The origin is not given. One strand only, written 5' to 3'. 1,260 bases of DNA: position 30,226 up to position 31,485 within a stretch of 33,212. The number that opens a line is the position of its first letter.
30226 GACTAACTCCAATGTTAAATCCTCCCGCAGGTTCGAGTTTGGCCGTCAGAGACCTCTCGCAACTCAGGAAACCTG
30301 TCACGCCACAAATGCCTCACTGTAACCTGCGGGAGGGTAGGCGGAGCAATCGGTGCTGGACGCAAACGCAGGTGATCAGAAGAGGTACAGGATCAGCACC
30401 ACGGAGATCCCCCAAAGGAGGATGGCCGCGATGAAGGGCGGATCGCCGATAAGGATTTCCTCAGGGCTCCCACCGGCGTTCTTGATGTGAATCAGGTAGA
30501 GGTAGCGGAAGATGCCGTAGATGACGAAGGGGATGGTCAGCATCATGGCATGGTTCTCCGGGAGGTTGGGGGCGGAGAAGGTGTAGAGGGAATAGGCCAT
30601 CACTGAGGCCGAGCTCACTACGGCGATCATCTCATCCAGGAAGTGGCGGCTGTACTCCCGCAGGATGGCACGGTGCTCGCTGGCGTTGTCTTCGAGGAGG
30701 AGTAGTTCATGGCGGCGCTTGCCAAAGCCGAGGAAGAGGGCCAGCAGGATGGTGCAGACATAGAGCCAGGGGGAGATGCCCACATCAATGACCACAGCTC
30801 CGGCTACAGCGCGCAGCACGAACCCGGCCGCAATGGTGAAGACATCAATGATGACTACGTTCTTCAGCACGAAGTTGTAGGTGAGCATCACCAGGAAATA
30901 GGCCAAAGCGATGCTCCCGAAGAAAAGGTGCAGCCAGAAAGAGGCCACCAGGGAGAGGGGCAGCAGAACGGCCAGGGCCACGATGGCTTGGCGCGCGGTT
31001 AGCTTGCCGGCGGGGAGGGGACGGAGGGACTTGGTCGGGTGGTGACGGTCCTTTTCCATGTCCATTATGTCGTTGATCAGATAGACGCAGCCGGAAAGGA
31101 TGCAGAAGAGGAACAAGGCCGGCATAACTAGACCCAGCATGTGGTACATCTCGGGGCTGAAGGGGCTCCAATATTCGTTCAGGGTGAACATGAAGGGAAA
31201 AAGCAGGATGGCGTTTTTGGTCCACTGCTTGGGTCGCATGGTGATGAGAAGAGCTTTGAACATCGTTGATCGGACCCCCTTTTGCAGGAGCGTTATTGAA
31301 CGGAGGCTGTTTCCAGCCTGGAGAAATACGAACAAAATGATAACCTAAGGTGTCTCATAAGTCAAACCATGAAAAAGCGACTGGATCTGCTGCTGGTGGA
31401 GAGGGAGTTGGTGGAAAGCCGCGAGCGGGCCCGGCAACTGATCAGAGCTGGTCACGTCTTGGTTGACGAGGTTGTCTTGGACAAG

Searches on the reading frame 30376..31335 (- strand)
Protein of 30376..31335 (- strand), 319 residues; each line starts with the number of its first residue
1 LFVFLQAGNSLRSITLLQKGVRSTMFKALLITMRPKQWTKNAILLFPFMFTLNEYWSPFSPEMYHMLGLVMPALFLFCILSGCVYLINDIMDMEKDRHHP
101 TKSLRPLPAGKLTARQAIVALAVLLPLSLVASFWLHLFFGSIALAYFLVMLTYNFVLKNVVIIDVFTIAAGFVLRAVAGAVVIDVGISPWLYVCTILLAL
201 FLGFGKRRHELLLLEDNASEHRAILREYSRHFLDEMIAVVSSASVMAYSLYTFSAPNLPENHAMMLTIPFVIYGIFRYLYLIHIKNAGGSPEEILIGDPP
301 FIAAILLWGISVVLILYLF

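Call 14: search_protein_families(library=pfam, proteins=[window:30376-31335:-], max_evalue=0.001)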
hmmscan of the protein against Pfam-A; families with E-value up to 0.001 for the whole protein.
window:30376-31335:- (319 aa): 1 family
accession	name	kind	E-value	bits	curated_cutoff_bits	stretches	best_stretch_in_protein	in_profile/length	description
PF01040.23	UbiA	-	7.5e-21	75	34.2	1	69-286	21-236/250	UbiA prenyltransferase family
